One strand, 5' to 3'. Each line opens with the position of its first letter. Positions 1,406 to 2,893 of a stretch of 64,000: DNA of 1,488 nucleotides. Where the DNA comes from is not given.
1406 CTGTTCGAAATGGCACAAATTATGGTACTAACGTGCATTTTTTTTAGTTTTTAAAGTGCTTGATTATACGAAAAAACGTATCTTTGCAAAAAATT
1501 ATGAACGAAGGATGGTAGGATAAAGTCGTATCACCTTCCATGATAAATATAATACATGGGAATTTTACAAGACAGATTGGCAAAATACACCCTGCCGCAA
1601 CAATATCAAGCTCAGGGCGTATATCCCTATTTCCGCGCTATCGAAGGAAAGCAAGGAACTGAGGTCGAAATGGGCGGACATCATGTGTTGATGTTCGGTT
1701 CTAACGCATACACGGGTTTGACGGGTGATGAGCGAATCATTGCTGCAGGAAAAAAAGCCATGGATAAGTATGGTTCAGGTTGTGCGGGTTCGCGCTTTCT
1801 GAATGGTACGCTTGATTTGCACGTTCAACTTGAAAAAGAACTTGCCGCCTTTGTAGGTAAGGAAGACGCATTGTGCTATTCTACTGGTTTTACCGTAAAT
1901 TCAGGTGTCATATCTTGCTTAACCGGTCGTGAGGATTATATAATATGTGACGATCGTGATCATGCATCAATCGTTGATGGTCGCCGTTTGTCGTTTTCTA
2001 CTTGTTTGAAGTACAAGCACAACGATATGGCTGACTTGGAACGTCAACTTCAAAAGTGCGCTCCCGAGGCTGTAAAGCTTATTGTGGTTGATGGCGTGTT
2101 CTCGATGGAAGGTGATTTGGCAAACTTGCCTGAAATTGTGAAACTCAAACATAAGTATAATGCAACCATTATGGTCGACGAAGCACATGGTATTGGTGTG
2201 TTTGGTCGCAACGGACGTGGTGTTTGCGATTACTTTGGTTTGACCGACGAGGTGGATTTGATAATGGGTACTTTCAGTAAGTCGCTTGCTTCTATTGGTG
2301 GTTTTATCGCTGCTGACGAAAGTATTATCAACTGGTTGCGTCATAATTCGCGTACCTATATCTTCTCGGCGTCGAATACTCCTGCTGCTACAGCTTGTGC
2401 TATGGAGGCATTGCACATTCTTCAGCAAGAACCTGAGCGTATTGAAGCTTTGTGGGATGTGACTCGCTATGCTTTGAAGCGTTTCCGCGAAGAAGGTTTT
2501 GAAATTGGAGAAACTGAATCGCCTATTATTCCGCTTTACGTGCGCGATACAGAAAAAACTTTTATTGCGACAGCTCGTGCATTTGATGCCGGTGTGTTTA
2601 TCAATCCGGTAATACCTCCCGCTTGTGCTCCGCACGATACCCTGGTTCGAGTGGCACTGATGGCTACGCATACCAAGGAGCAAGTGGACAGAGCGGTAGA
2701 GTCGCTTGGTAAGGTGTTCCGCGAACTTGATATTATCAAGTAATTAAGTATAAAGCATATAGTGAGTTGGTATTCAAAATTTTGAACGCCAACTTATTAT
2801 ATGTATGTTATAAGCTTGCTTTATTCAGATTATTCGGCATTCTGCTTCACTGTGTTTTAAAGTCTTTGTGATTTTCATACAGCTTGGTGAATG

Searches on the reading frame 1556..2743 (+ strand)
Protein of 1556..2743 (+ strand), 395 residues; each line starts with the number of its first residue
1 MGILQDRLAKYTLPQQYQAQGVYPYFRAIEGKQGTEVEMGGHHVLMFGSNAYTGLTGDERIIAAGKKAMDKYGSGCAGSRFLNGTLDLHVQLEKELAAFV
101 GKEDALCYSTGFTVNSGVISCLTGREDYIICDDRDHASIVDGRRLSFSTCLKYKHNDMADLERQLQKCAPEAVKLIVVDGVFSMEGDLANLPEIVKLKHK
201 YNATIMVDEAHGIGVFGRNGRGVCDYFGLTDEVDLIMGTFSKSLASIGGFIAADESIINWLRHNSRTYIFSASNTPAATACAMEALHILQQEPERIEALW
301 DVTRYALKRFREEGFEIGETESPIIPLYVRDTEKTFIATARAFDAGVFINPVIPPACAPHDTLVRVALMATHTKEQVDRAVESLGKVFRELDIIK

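Call 14: search_protein_families(library=ncbifam, proteins=[window:1556-2743:+])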
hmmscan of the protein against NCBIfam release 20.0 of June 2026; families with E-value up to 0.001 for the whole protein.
window:1556-2743:+ (395 aa): 14 families
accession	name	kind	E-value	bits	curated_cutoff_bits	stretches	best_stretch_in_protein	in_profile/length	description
NF047600.1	SerpalmtaseCFB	equivalog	2.7e-206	684.8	640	1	4-393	5-394/395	serine palmitoyltransferase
NF005394.0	PRK06939.1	equivalog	5.9e-117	390.8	460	1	15-394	14-397/397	glycine C-acetyltransferase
TIGR01825.1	gly_Cac_T_rel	subfamily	1.9e-114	382.3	535.4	1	18-394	9-385/385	BioF/Kbl family PLP-dependent acyltransferase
NF047599.1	SerpalmtaseBetaP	equivalog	3.4e-114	381.6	500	1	33-391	34-393/394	serine palmitoyltransferase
TIGR00858.1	bioF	equivalog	3.3e-109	365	426.45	1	28-384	7-364/365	8-amino-7-oxononanoate synthase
TIGR01822.1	2am3keto_CoA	equivalog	3.3e-97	325.9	493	1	17-394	12-393/393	glycine C-acetyltransferase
NF047603.1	SerpalmtaseAlphaP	equivalog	5.7e-93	311.7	670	1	32-386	35-391/399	serine palmitoyltransferase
TIGR01821.1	5aminolev_synth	equivalog_domain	8.1e-74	248.9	338.55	1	38-393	41-399/402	5-aminolevulinate synthase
NF005526.0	PRK07179.1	equivalog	1.5e-56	191.7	428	1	41-393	53-401/407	alpha-hydroxyketone-type quorum-sensing autoinducer synthase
NF004608.1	PRK05937.1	equivalog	3.2e-38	131.5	399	1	75-384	42-342/366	8-amino-7-oxononanoate synthase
NF005697.0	PRK07505.1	subfamily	4.6e-35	121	342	1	32-390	38-401/405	hypothetical protein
TIGR01885.1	Orn_aminotrans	equivalog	1.7e-05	23.7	378.4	1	151-313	166-329/402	ornithine--oxo-acid transaminase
NF005682.0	PRK07480.1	subfamily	4.7e-05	22.3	510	1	190-306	244-360/459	aminotransferase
NF041364.1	GntC_guanitoxin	equivalog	0.00045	19.2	415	1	190-291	155-257/356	guanitoxin biosynthesis PLP-dependent (S)-gamma-hydroxy-L-arginine cyclodehydratase GntC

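Call 72: find_encoding_contigs(protein=window:1556-2743:+, flank=2500, max_places=10)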
Protein window:1556-2743:+ (395 aa): 24 contigs read that carry it; 10 places shown.
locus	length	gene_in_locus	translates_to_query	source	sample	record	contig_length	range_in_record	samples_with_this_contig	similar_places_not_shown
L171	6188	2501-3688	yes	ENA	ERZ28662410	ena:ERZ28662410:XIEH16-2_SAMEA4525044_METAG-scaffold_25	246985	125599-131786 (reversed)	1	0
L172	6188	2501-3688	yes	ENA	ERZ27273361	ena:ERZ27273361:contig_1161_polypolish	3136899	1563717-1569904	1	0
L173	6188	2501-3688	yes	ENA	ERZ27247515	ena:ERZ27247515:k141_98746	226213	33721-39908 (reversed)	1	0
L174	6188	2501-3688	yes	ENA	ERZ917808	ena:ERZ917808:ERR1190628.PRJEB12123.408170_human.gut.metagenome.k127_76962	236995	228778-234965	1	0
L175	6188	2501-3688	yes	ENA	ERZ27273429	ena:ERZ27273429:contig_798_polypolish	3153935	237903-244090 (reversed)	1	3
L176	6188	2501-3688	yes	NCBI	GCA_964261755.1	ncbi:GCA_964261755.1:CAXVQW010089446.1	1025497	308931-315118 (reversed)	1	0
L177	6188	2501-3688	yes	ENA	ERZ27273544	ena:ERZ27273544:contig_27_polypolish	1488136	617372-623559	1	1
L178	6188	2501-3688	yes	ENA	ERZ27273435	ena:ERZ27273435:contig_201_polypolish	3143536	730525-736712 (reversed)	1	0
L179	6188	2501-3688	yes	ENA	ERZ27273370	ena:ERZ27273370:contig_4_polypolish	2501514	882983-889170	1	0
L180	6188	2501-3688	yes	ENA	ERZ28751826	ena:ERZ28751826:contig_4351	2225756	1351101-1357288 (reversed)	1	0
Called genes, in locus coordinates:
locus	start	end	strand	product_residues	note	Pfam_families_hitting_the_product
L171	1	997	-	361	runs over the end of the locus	PF01263:Aldose_epim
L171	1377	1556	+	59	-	-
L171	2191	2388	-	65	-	-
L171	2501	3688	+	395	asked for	PF00155:Aminotran_1_2, PF01212:Beta_elim_lyase (weak)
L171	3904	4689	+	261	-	PF08543:Phos_pyr_kin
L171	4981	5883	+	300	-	PF00698:Acyl_transf_1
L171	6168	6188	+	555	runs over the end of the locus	PF00128:Alpha-amylase, PF14701:hDGE_amylase (faint)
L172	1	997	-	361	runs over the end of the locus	PF01263:Aldose_epim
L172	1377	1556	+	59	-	-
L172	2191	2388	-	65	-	-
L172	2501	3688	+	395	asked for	PF00155:Aminotran_1_2, PF01212:Beta_elim_lyase (weak)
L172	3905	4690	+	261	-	PF08543:Phos_pyr_kin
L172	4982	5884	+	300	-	PF00698:Acyl_transf_1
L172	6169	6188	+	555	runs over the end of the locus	PF00128:Alpha-amylase, PF14701:hDGE_amylase (faint)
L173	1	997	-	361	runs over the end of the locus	PF01263:Aldose_epim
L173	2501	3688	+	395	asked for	PF00155:Aminotran_1_2, PF01212:Beta_elim_lyase (weak)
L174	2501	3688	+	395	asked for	PF00155:Aminotran_1_2, PF01212:Beta_elim_lyase (weak)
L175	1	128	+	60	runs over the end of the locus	-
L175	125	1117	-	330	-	PF01610:DDE_Tnp_ISL3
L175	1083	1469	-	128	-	-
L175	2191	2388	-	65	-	-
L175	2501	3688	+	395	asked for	PF00155:Aminotran_1_2, PF01212:Beta_elim_lyase (weak)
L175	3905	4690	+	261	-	PF08543:Phos_pyr_kin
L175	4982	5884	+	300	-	PF00698:Acyl_transf_1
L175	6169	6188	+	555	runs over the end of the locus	PF00128:Alpha-amylase, PF14701:hDGE_amylase (faint)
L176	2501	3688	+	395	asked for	PF00155:Aminotran_1_2, PF01212:Beta_elim_lyase (weak)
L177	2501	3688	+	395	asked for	PF00155:Aminotran_1_2, PF01212:Beta_elim_lyase (weak)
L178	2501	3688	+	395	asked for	PF00155:Aminotran_1_2, PF01212:Beta_elim_lyase (weak)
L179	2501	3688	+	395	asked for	PF00155:Aminotran_1_2, PF01212:Beta_elim_lyase (weak)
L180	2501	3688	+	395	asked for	PF00155:Aminotran_1_2, PF01212:Beta_elim_lyase (weak)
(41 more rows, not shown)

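Call 75: search_protein_families(library=ncbifam, proteins=[L175:125-1117:-, L175:1083-1469:-])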
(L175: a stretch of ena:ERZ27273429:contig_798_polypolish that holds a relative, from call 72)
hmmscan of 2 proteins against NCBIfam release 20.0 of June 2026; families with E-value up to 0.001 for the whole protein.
L175:125-1117:- (330 aa): 3 families
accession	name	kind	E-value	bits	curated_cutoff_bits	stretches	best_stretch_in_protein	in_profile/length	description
NF049917.1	ISAon1_downstr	equivalog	3.6e-161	535.8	250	1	1-326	1-326/327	ISAon1 family transposase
NF033550.5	transpos_ISL3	equivalog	4.3e-44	151.1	180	1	55-322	126-367/370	ISL3 family transposase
NF049919.1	DesA_ISL3_tail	domain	3.1e-08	34.1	30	1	137-275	4-118/122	DesA/ISL3 alpha bundle tail domain-containing protein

L175:1083-1469:- (128 aa): 1 family
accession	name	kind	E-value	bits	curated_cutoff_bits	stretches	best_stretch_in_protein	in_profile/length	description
NF049916.1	ISAon1_upstream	equivalog_domain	1.5e-36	125.2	55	1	9-116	2-108/108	ISAon1 family transposase N-terminal region protein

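Call 83: search_dna_similar(query=L175:125-1117:-, collection=plasmids, mode=protein, rows=spread, max_rows=25, max_evalue=1e-30)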
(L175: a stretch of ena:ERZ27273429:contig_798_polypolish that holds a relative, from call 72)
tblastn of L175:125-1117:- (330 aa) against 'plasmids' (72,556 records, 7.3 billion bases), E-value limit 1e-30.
Records with a match: 9; places in all: 11; records where one place covers at least 80% of the query: 9.
Best place of each record, by identity: 60-80% 3; <60% 6.
By first word of the organism name: Bacteroides 3; Parabacteroides 2; Segatella 1; Phocaeicola 1; Persicobacter 1; uncultured 1.
By predicted mobility (MOB-suite, as given by PLSDB): non-mobilizable 9.
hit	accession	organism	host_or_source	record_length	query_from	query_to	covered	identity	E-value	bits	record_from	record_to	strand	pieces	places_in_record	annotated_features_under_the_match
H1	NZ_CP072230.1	Parabacteroides merdae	Homo sapiens,cultured bacterial ...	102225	1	327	99%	64.2%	1e-142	452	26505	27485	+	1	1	transposase | hypothetical protein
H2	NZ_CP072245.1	Bacteroides ovatus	Homo sapiens,cultured bacterial ...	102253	1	327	99%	64.2%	1e-142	452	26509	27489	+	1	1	transposase | hypothetical protein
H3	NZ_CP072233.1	Parabacteroides distasonis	Homo sapiens,cultured bacterial ...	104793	1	327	99%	64.2%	1e-142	452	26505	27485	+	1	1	transposase | hypothetical protein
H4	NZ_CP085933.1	Segatella copri DSM 18205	-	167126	1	327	99%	49.4%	1e-104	343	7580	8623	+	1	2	transposase | hypothetical protein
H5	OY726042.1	Phocaeicola massiliensis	-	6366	25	327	92%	52.8%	5e-102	335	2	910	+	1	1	record has no annotation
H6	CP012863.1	Persicobacter sp. JZB09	cell culture,soil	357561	1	327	99%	46.5%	3e-93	310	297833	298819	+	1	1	record has no annotation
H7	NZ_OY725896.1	Bacteroides finegoldii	-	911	35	327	89%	49.5%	1e-99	301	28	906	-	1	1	record has no annotation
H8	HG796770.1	uncultured bacterium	-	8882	1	327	99%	42.9%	2e-81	276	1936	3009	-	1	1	CDS (x3)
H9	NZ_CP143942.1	Bacteroides thetaiotaomicron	Homo sapiens,cell culture,fecal sample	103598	1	327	99%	42.9%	4e-81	275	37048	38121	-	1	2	transposase | hypothetical protein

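Call 84: get_annotated_region(hit=H1, flank=1200)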
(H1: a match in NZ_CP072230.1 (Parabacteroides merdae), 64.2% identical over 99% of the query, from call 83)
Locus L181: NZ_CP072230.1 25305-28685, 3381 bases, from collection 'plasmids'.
description: Parabacteroides merdae strain CL06T03C08 plasmid pMMCAT_PmerCL06T03, complete sequence
organism: Parabacteroides merdae (NCBI taxid 46503)
taxonomy: Bacteria; Bacteroidota; Bacteroidia; Bacteroidales; Tannerellaceae; Parabacteroides; Parabacteroides merdae
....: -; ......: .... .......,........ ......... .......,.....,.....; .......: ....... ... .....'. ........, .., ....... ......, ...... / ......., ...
typing (MOB-suite, as given by PLSDB): non-mobilizable; replicon rep_cluster_1702
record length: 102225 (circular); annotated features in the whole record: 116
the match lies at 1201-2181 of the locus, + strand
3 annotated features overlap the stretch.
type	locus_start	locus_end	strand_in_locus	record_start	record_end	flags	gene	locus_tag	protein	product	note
CDS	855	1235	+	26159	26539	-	-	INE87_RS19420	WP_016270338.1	hypothetical protein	-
CDS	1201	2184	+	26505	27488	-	-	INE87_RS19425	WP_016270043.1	transposase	-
CDS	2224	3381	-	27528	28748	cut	-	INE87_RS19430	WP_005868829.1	site-specific integrase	GO:0015074 - DNA integration [Evidence IEA]; GO:0006310 - DNA recombination [Evidence IEA]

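Call 85: get_annotated_region(hit=H4, flank=1200)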
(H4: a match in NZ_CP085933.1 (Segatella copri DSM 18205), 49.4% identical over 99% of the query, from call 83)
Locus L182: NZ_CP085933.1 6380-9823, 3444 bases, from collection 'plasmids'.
description: Segatella copri DSM 18205 strain FDAARGOS_1573 plasmid unnamed1, complete sequence
organism: Segatella copri DSM 18205 (NCBI taxid 537011)
taxonomy: Bacteria; Bacteroidota; Bacteroidia; Bacteroidales; Prevotellaceae; Segatella; Segatella copri; Segatella copri DSM 18205
host: -; source: -; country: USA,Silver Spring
typing (MOB-suite, as given by PLSDB): non-mobilizable
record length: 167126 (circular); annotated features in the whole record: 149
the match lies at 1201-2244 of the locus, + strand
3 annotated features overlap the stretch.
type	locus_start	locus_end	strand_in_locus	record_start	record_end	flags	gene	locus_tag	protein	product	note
CDS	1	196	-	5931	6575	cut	-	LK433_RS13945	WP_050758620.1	tetratricopeptide repeat protein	-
CDS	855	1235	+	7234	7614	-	-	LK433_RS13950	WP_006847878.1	hypothetical protein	-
CDS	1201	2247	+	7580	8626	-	-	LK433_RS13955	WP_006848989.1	transposase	-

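Call 86: get_annotated_region(hit=H9, flank=1200)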
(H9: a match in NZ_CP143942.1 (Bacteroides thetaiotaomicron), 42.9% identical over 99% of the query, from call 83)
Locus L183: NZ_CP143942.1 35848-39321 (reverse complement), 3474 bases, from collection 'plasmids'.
description: Bacteroides thetaiotaomicron strain DFI.6.40 plasmid unnamed1, complete sequence
organism: Bacteroides thetaiotaomicron (NCBI taxid 818)
taxonomy: Bacteria; Bacteroidota; Bacteroidia; Bacteroidales; Bacteroidaceae; Bacteroides; Bacteroides thetaiotaomicron
host: -; source: Homo sapiens,cell culture,fecal sample; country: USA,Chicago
typing (MOB-suite, as given by PLSDB): non-mobilizable; replicon rep_cluster_1702
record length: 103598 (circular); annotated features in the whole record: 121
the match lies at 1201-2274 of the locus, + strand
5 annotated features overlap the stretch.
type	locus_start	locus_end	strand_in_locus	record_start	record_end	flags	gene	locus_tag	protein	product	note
CDS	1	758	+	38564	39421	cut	-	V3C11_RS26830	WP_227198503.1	hypothetical protein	-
CDS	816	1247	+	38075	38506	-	-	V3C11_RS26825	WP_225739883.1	hypothetical protein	-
CDS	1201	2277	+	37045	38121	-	-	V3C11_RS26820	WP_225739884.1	transposase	-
CDS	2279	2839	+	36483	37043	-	-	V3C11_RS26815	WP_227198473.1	hypothetical protein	-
CDS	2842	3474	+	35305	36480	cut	-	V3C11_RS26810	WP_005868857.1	glycosyltransferase family 4 protein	-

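Call 87: get_annotated_region(hit=H6, flank=1200)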
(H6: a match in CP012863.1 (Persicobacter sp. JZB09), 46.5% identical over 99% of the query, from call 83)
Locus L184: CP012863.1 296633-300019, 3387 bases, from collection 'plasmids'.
description: Persicobacter sp. JZB09 plasmid JZB09-Plasmid5, complete sequence
organism: Persicobacter sp. JZB09 (NCBI taxid 1085624)
taxonomy: Bacteria; Bacteroidota; Cytophagia; Cytophagales; Persicobacteraceae; Persicobacter; Persicobacter sp. JZB09
host: -; source: cell culture,soil; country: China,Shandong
typing (MOB-suite, as given by PLSDB): non-mobilizable; replicon rep_cluster_923
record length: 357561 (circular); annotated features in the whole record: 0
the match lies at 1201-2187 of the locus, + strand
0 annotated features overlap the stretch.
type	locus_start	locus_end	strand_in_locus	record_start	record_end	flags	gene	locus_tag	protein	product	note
